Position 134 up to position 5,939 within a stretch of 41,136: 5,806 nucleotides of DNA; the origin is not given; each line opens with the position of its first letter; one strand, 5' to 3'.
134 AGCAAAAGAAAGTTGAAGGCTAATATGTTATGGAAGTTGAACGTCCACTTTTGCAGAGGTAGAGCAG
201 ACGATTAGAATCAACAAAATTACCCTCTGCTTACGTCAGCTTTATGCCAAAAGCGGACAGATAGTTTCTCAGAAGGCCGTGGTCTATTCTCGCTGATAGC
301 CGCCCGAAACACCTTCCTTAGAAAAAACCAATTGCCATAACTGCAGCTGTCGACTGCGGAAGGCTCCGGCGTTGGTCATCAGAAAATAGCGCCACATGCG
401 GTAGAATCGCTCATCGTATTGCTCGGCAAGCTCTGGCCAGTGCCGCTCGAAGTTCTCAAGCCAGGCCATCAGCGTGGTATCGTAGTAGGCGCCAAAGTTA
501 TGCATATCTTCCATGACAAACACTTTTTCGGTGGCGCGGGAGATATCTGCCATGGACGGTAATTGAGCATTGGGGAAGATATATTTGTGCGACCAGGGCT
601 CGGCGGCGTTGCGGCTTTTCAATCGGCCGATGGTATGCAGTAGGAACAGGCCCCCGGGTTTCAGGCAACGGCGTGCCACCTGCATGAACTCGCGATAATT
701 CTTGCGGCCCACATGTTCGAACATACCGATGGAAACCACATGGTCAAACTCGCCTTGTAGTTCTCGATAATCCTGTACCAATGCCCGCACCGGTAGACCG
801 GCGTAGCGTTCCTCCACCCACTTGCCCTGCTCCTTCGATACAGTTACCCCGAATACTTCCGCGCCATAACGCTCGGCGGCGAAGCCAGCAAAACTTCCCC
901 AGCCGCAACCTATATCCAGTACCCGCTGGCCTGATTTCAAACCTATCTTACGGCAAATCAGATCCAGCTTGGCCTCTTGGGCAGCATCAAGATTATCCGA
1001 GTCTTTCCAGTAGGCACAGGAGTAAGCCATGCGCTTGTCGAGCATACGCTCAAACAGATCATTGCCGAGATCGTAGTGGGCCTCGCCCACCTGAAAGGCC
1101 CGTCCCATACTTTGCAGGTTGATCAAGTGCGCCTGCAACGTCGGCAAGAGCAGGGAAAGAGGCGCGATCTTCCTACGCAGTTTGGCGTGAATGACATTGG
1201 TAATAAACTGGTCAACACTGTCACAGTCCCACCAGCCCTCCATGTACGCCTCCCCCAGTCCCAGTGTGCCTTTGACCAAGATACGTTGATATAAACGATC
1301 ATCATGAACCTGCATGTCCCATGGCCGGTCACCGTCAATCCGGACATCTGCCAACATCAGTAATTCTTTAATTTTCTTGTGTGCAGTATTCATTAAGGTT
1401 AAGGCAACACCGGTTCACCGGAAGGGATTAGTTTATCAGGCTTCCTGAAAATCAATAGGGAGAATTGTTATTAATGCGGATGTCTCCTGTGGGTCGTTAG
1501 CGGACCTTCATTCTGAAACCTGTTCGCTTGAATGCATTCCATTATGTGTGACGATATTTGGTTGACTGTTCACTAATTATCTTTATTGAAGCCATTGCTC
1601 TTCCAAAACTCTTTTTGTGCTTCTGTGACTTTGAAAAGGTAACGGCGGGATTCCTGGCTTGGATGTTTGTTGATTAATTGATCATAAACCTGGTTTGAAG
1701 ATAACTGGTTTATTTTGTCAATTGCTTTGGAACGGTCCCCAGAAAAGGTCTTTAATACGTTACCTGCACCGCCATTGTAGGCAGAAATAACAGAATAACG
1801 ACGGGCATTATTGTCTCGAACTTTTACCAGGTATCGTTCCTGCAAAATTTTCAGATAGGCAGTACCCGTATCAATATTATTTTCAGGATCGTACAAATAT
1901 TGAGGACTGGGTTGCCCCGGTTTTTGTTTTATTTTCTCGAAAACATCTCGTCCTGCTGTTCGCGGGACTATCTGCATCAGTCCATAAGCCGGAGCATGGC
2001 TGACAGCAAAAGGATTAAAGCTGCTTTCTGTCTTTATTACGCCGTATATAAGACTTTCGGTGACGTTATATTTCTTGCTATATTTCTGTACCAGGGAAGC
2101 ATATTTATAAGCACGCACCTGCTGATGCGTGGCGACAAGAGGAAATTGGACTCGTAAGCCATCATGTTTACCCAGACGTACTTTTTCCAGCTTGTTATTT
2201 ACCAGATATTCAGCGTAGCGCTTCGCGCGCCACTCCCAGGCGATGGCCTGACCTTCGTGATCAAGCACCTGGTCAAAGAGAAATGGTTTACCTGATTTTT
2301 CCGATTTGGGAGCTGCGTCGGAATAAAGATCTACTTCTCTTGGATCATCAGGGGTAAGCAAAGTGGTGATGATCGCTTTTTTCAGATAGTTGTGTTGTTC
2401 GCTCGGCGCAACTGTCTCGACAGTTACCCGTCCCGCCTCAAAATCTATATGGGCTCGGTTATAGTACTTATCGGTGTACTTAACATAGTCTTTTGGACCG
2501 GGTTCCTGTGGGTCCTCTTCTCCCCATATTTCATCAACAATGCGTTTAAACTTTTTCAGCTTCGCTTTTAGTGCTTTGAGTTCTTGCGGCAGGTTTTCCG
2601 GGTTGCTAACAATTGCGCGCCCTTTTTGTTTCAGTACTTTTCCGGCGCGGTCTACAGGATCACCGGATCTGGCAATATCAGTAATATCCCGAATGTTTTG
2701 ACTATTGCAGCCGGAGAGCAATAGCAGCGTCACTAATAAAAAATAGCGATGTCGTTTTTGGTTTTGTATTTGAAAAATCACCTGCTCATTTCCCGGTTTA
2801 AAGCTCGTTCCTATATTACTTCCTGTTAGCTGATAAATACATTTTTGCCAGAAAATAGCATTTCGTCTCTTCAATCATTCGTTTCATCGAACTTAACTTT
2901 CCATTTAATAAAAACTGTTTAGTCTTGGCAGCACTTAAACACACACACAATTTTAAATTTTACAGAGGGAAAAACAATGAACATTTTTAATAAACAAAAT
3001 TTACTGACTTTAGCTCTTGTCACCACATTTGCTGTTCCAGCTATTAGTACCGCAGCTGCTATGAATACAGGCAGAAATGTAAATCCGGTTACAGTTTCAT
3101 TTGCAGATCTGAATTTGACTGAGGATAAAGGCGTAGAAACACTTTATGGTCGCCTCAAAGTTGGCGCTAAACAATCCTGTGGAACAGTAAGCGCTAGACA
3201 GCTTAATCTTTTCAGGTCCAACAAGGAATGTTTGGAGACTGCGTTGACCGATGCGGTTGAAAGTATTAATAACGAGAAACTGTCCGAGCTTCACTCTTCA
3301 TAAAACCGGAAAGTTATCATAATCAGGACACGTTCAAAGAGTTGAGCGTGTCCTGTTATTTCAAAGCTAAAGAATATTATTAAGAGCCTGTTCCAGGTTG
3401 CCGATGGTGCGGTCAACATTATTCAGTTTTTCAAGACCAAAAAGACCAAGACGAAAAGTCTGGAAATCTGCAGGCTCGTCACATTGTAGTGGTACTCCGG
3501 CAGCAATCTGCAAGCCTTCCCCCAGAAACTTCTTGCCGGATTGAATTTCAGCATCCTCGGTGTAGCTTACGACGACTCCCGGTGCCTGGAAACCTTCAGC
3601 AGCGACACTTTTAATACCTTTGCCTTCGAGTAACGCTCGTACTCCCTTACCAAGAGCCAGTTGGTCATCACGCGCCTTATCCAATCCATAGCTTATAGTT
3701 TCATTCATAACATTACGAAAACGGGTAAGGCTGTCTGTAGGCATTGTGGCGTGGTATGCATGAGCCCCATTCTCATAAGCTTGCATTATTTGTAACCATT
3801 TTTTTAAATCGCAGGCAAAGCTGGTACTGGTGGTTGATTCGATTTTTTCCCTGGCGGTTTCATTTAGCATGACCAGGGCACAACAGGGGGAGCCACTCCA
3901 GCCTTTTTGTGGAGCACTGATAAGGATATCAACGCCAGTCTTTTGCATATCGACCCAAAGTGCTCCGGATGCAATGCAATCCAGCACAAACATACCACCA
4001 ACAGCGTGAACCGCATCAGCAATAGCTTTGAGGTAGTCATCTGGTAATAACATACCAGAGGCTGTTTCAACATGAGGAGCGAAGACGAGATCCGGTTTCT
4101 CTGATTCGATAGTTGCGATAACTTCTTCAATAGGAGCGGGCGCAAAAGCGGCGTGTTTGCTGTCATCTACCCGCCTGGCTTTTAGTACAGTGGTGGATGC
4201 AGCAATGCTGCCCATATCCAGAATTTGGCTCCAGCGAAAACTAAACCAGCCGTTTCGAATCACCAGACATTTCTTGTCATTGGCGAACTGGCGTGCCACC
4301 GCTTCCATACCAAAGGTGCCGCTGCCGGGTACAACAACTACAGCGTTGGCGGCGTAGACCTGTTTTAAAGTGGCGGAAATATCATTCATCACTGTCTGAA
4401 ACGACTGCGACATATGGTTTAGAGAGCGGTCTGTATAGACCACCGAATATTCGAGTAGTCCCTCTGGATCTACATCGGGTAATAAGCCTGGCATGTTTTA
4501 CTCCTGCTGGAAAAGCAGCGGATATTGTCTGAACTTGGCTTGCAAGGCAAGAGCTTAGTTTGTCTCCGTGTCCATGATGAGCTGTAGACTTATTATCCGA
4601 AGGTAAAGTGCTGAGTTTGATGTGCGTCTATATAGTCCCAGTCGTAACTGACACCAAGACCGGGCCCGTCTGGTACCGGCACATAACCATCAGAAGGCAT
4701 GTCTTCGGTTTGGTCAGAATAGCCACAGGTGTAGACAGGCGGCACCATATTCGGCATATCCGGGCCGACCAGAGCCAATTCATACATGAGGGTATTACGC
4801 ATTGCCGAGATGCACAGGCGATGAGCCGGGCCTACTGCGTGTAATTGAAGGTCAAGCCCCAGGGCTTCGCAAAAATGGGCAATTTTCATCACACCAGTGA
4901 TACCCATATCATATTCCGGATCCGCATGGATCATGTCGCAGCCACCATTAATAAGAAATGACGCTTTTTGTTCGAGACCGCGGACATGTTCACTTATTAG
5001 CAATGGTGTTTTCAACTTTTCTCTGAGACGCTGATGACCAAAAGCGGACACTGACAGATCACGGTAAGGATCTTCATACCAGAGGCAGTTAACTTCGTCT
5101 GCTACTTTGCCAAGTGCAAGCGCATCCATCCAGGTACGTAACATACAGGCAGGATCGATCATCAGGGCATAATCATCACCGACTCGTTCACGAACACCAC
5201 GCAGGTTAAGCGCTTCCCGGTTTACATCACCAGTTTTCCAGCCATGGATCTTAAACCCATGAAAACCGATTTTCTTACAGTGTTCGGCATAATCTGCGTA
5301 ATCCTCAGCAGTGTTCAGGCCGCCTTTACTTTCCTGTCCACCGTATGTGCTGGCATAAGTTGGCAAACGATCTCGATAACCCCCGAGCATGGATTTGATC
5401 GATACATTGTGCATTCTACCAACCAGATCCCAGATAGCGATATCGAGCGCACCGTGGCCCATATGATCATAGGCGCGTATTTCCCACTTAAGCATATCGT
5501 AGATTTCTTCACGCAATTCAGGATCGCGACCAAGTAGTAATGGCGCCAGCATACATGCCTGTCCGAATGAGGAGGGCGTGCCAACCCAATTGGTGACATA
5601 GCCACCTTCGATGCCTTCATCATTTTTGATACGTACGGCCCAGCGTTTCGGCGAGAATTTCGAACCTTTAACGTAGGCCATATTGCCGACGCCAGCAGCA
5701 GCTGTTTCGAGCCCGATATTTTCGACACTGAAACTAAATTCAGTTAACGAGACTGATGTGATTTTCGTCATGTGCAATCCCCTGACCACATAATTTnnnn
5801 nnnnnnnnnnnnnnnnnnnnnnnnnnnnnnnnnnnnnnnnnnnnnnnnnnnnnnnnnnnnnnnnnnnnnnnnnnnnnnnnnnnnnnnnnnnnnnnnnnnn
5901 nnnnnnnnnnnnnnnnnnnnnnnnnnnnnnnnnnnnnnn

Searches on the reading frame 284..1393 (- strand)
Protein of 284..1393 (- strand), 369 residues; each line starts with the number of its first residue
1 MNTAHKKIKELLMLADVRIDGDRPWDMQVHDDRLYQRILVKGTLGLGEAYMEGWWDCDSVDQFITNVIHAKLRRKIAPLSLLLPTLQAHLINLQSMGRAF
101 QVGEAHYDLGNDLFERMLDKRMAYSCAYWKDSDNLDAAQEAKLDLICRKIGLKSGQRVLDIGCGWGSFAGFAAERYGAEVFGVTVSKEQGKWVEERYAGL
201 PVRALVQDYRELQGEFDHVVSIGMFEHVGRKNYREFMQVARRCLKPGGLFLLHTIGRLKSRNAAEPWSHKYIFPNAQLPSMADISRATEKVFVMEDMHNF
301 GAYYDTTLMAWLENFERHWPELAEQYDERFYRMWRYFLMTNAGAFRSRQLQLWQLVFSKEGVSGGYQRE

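Call 9: search_protein_families(library=pfam, proteins=[window:284-1393:-])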
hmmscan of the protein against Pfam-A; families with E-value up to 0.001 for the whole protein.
window:284-1393:- (369 aa): 8 families
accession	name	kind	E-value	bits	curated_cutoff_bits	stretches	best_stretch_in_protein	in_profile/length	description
PF02353.26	CMAS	-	1.4e-88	297.2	27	1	98-355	5-273/273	Mycolic acid cyclopropane synthetase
PF13649.12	Methyltransf_25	-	5.6e-18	65.9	27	1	158-248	1-97/97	Methyltransferase domain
PF08241.18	Methyltransf_11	-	7e-16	59.1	21.2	1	159-251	1-94/95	Methyltransferase domain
PF13489.12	Methyltransf_23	-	2.5e-15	57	27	1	152-280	20-143/164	Methyltransferase domain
PF08242.18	Methyltransf_12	-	1.9e-11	45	30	1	159-250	1-98/98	Methyltransferase domain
PF13847.12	Methyltransf_31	-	3.3e-08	33.8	27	1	153-256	2-113/145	Methyltransferase domain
PF01728.25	FtsJ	-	1.8e-07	31.7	24.1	1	142-193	8-60/181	FtsJ-like methyltransferase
PF05175.20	MTS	-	0.00057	20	23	0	150-252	27-138/170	Methyltransferase small domain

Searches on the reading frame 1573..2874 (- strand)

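Call 9: search_protein_families(library=pfam, proteins=[window:1573-2874:-])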
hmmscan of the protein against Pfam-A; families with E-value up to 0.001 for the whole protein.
window:1573-2874:- (433 aa): 2 families
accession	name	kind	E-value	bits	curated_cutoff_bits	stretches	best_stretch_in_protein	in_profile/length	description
PF11873.13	Mltc_N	-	6.1e-57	192.4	22.6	1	99-257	5-161/161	Membrane-bound lytic murein transglycosylase C, N-terminal domain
PF01464.25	SLT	-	4.7e-31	107.2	21.3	1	261-388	2-116/117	Transglycosylase SLT domain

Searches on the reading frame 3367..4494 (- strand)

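Call 9: search_protein_families(library=pfam, proteins=[window:3367-4494:-])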
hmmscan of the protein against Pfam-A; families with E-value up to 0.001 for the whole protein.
window:3367-4494:- (375 aa): 1 family
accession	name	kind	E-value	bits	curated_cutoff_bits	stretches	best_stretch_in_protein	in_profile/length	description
PF00266.25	Aminotran_5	-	2.3e-11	43.7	21.5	1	21-333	30-336/371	Aminotransferase class-V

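Call 12: search_protein_families(library=ncbifam, proteins=[window:3367-4494:-])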
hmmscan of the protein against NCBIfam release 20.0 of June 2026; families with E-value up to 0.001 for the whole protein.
window:3367-4494:- (375 aa): 7 families
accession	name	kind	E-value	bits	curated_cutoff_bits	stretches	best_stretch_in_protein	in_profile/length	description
TIGR03301.1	PhnW-AepZ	equivalog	1.7e-27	96.7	360.8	1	25-369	22-353/355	2-aminoethylphosphonate aminotransferase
NF010006.0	PRK13479.1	equivalog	2.6e-24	86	296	1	31-372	34-362/369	2-aminoethylphosphonate--pyruvate transaminase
TIGR02326.1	transamin_PhnW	equivalog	6.7e-22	78.1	400.8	1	31-371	32-360/363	2-aminoethylphosphonate--pyruvate transaminase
NF045640.1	AspGlyoxATaseBhcA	equivalog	3e-21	75.8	650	1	24-300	27-294/395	L-aspartate--glyoxylate aminotransferase BhcA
NF046070.1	PyrdoxPyrvTramin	equivalog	1.6e-10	40.4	600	1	27-234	31-231/369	pyridoxamine--pyruvate transaminase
TIGR01976.1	am_tr_V_VC1184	hypoth_equivalog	5.4e-06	25.9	352.35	1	144-219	166-241/401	cysteine desulfurase-like protein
NF006810.0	PRK09331.1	subfamily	0.00048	19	301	1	97-222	119-247/397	Sep-tRNA:Cys-tRNA synthetase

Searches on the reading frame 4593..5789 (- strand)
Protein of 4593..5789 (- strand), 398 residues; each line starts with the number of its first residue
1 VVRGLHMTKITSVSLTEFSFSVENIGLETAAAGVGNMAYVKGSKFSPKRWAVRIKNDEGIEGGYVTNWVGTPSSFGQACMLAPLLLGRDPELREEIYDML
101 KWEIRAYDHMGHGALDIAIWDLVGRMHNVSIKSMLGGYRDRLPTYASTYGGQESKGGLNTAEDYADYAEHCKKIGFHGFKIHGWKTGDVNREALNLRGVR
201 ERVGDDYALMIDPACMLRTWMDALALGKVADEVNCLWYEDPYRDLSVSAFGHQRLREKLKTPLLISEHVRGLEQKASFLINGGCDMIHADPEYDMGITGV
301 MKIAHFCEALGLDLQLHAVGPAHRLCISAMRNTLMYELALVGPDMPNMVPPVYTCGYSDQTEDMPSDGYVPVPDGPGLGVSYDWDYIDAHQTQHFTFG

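Call 9: search_protein_families(library=pfam, proteins=[window:4593-5789:-])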
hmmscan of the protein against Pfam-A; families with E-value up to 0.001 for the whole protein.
window:4593-5789:- (398 aa): 2 families
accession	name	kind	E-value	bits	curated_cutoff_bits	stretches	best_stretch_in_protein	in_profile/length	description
PF13378.12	MR_MLE_C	-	6.9e-34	117.9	29.4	1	166-385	4-218/219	Enolase C-terminal domain-like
PF02746.21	MR_MLE_N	-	5.7e-08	33.4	22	1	52-136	31-117/117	Mandelate racemase / muconate lactonizing enzyme, N-terminal domain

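Call 12: search_protein_families(library=ncbifam, proteins=[window:4593-5789:-])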
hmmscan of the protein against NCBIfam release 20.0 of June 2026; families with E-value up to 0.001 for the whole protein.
window:4593-5789:- (398 aa): 11 families
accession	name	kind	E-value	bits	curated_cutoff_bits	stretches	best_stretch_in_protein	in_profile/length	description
NF047820.1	TalGalacDh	equivalog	4.4e-28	98.3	500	1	54-323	43-310/371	L-talarate/galactarate dehydratase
NF040790.2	glucon_galact_dh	equivalog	3.8e-21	75.4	750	1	113-393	95-372/390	bifunctional D-gluconate/D-galactonate dehydratase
NF010624.0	PRK14017.1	equivalog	1.4e-19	70.5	311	1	47-392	12-362/382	galactonate dehydratase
NF040866.1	AraD_Arch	equivalog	2.6e-19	69.5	650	1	80-388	67-367/372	arabinonate dehydratase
NF011968.0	PRK15440.1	equivalog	6.3e-18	64.8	393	1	113-385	127-386/395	L-rhamnonate dehydratase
NF043051.1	ManoateDhtManD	equivalog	1.1e-16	60.7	550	2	195-391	194-384/403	D-mannonate dehydratase ManD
NF011654.0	PRK15072.1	subfamily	4e-15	55.6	430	2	196-387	196-381/404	D-galactonate dehydratase family protein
TIGR02534.1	mucon_cyclo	subfamily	2.1e-10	40.2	334.95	1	80-390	69-365/368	muconate/chloromuconate family cycloisomerase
NF043002.1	HProlDhtase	equivalog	2.3e-07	30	500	1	81-316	72-291/366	cis-3-hydroxy-L-proline dehydratase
TIGR01928.1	menC_lowGC_arch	equivalog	1.9e-05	23.9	200.65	1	108-311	88-275/325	o-succinylbenzoate synthase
TIGR03247.1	glucar-dehydr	equivalog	0.00093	18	828.7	0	172-390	193-406/441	glucarate dehydratase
